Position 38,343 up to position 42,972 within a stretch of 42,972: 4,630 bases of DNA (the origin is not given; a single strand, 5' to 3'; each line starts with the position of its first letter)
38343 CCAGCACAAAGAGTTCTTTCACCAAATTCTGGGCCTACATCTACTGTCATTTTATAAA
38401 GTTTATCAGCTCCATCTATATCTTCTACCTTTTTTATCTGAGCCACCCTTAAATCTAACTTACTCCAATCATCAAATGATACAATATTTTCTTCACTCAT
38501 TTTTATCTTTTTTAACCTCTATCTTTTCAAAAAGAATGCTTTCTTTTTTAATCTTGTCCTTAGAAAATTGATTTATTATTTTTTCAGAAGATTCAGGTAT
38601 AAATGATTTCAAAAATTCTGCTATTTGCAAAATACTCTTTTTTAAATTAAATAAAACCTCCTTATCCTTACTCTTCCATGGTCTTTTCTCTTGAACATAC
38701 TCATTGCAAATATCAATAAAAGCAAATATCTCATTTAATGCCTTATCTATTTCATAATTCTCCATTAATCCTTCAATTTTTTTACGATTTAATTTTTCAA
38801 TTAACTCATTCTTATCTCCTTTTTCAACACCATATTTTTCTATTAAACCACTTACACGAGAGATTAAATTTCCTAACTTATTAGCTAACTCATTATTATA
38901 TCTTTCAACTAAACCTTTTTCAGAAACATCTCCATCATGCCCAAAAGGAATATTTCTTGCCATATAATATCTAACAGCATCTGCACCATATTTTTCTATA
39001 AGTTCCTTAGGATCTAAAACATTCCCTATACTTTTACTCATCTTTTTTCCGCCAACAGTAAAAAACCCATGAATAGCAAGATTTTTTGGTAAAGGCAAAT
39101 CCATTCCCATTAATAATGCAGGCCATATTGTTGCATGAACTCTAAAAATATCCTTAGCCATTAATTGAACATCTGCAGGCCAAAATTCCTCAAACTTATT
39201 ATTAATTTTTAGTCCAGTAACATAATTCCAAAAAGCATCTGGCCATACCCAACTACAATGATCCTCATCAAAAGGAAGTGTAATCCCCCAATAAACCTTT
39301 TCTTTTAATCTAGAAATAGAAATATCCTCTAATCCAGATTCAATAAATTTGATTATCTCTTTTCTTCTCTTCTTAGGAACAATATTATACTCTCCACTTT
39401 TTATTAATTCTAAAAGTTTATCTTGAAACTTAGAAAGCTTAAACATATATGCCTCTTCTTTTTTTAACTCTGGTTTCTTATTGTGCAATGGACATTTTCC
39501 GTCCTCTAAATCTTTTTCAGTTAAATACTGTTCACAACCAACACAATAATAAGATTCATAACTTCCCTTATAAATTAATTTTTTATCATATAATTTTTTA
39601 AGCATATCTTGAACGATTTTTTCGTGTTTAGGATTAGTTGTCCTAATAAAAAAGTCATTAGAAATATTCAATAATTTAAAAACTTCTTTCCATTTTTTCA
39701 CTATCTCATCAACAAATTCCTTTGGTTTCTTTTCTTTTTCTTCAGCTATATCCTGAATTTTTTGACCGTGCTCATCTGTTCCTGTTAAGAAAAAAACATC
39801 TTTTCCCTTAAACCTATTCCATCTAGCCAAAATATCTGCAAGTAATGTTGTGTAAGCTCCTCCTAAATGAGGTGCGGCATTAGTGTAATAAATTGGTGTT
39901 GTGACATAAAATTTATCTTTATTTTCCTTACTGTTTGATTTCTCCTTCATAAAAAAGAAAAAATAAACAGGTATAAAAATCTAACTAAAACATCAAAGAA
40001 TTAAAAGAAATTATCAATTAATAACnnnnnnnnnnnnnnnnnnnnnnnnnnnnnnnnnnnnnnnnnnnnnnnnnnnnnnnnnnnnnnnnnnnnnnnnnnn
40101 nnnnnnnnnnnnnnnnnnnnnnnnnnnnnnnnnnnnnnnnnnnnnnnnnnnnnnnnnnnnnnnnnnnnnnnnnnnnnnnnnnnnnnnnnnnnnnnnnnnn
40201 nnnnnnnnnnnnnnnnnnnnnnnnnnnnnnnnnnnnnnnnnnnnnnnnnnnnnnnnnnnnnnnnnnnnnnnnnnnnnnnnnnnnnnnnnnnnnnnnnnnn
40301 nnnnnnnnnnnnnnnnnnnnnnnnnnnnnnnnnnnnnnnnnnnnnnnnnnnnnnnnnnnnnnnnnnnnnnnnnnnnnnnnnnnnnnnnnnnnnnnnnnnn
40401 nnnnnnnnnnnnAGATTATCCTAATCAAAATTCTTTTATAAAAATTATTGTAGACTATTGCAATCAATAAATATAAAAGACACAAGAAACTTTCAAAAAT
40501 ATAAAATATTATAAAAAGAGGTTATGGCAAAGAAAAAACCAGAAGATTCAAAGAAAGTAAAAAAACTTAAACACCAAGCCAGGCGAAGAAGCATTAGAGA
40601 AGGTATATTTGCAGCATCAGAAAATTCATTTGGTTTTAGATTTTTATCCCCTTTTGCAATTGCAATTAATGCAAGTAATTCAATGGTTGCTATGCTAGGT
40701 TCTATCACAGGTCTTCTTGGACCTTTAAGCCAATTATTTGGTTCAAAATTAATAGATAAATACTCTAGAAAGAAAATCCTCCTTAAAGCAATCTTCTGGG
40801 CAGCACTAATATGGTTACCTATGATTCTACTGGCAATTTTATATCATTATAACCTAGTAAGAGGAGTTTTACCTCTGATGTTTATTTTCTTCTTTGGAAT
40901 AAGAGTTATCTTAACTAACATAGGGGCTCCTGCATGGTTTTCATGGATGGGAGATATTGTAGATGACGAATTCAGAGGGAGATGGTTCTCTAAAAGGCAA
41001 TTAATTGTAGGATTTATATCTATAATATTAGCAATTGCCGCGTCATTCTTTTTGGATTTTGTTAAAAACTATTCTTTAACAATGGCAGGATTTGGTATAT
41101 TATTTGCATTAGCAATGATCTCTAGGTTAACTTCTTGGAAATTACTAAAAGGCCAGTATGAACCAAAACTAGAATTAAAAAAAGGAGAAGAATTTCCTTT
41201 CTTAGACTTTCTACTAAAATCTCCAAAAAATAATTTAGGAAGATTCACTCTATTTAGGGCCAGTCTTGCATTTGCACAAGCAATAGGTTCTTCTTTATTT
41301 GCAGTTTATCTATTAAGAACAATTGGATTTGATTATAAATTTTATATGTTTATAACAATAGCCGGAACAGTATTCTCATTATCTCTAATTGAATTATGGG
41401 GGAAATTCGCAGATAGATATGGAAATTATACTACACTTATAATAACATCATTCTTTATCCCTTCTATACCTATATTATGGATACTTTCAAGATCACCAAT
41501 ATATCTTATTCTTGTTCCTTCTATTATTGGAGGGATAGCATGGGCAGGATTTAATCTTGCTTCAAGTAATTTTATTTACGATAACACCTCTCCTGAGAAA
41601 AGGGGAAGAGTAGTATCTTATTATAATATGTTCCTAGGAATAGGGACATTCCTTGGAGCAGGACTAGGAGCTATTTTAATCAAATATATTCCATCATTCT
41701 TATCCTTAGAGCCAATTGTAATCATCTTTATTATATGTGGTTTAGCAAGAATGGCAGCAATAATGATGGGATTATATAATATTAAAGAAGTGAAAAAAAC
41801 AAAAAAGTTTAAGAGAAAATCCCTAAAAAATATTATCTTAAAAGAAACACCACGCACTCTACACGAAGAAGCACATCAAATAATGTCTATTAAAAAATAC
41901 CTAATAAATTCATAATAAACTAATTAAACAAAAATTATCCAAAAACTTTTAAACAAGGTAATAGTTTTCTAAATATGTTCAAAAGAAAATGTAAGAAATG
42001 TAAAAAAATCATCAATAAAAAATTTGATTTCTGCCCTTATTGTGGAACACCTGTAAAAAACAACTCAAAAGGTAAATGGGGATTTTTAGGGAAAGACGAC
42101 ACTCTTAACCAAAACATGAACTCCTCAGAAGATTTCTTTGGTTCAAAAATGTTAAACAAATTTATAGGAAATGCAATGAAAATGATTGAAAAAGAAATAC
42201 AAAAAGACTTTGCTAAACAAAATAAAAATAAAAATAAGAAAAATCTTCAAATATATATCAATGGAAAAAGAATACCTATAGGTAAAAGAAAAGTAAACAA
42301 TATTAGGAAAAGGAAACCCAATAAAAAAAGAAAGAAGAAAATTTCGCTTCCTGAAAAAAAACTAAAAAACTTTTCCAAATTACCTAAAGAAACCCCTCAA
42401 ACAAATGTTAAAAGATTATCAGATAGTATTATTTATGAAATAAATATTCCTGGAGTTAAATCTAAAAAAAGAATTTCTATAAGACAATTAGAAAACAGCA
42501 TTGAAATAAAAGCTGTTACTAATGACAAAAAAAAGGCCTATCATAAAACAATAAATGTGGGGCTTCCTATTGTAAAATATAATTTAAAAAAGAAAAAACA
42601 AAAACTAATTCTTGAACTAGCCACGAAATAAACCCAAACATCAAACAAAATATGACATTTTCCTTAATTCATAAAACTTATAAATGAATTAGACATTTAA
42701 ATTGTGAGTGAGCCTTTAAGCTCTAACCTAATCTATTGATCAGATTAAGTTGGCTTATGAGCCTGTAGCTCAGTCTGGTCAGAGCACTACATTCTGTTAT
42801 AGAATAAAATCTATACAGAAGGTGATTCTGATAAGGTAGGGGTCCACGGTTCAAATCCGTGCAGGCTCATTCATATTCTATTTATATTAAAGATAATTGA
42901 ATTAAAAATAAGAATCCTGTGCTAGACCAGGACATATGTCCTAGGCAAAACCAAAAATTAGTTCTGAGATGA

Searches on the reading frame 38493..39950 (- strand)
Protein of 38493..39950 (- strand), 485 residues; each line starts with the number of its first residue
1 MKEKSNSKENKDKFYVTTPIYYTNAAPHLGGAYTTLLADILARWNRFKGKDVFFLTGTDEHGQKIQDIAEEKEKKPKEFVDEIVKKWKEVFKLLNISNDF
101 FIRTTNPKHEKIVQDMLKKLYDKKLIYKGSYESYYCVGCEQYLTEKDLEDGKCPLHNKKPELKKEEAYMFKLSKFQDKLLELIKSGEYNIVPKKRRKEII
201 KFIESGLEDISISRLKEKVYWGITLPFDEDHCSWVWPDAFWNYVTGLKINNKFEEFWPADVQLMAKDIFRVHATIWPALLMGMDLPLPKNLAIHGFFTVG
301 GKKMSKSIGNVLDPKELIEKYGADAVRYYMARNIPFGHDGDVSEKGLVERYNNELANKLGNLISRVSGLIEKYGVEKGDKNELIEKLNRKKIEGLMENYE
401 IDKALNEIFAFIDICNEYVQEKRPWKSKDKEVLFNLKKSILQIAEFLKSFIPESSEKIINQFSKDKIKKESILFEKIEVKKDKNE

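Call 25: search_protein_families(library=pfam, proteins=[window:38493-39950:-], max_evalue=0.00001)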
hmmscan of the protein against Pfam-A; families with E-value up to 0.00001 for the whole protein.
window:38493-39950:- (485 aa): 4 families
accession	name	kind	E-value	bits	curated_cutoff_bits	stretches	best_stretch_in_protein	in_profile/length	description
PF09334.17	tRNA-synt_1g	-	9e-104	347.8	20.1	2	139-366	155-390/391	tRNA synthetases class I (M)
PF00133.28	tRNA-synt_1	-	3.2e-39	135.3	22.7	2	4-227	15-245/414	tRNA synthetases class I (I, L, M and V)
PF01406.26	tRNA-synt_1e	-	8.4e-17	61.9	27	1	6-149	4-148/301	tRNA synthetases class I (C) catalytic domain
PF08264.19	Anticodon_1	-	7.6e-07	29.6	25.1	1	390-479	13-106/148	Anticodon-binding domain of tRNA ligase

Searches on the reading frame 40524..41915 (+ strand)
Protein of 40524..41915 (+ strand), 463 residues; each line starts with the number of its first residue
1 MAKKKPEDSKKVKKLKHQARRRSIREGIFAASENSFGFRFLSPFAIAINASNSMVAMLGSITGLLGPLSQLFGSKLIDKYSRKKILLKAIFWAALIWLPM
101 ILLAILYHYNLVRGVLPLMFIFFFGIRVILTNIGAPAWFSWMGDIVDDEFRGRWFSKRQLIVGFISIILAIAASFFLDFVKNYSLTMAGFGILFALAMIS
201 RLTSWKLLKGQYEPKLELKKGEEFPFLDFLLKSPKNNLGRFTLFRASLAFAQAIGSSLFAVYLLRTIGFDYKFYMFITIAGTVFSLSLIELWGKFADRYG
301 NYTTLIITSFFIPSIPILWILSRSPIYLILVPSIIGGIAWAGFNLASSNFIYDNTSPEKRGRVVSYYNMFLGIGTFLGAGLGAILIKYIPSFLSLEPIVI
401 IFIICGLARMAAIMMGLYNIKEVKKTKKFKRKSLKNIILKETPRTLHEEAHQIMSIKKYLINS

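Call 25: search_protein_families(library=pfam, proteins=[window:40524-41915:+], max_evalue=0.00001)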
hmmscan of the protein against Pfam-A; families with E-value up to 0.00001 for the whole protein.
window:40524-41915:+ (463 aa): 2 families
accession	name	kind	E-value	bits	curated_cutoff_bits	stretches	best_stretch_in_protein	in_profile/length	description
PF07690.21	MFS_1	-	1.2e-30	107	33.4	2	268-431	28-183/347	Major Facilitator Superfamily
PF00083.30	Sugar_tr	-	3e-09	36.7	22.3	1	292-390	66-166/452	Sugar (and other) transporter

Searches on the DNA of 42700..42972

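Call 59: search_rna_families(source=window, start=42700, end=42972, threshold=gathering, show_alignments=1)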
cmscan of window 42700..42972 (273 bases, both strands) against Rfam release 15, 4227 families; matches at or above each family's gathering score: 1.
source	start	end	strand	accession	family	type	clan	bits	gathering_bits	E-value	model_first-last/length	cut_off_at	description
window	42759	42869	+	RF00005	tRNA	Gene; tRNA;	CL00001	51.4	29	1.7e-10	1-71/71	no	tRNA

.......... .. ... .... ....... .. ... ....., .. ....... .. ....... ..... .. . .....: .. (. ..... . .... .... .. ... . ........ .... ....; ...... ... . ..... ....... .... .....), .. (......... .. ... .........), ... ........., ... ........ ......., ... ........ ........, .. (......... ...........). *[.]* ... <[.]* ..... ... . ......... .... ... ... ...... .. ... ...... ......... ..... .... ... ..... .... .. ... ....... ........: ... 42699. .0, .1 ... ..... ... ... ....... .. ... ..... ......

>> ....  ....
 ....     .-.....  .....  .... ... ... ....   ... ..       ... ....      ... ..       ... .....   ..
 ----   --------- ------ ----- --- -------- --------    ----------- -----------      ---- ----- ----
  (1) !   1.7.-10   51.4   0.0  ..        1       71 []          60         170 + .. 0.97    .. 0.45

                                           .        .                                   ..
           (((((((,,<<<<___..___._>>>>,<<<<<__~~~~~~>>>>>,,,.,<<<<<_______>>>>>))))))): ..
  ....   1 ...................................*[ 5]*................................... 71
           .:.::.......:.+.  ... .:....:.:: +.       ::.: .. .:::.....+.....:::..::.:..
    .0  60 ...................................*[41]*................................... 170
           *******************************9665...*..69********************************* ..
